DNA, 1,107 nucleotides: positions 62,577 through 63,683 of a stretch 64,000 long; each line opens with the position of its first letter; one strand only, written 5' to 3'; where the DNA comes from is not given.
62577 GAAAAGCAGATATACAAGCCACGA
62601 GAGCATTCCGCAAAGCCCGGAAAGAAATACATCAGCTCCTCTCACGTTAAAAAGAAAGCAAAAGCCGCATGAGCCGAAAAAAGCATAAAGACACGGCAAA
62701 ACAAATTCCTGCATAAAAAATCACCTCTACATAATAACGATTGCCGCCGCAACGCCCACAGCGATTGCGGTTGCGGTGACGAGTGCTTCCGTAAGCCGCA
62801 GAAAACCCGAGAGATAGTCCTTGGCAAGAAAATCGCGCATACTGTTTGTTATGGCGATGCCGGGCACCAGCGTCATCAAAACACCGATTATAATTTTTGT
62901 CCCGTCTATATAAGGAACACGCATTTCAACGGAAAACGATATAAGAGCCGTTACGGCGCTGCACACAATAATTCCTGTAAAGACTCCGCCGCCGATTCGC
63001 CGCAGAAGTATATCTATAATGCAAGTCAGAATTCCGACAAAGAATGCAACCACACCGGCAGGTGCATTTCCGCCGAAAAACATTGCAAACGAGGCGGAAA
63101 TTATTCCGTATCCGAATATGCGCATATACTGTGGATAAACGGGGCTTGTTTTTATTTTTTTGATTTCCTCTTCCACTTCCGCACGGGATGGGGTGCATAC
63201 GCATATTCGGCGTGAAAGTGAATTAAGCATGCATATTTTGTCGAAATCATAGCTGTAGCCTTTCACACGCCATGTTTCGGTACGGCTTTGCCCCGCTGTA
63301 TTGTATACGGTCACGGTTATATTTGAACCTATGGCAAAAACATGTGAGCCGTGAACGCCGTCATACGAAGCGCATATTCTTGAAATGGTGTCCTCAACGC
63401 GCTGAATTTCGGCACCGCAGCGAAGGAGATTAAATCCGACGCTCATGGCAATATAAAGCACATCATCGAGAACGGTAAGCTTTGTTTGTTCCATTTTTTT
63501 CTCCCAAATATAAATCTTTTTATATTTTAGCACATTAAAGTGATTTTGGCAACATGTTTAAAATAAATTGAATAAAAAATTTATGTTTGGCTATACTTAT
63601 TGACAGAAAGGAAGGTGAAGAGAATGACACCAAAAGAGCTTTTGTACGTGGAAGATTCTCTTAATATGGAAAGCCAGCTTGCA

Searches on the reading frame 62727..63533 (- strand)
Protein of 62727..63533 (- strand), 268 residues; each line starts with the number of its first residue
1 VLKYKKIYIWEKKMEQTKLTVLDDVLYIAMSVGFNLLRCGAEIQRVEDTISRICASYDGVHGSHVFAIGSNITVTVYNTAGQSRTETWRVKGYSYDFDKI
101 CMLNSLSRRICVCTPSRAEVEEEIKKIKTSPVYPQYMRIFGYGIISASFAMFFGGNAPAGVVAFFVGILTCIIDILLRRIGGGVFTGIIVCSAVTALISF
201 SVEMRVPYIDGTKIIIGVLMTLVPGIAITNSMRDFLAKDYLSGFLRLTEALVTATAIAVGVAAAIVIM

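Call 48: search_protein_families(library=pfam, proteins=[window:62727-63533:-], max_evalue=0.00001)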
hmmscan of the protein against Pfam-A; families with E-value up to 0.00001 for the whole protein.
window:62727-63533:- (268 aa): 1 family
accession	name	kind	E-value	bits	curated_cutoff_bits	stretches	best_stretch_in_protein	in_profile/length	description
PF06738.18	ThrE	-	1.3e-55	188.9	26.3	1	28-267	2-240/241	Putative threonine/serine exporter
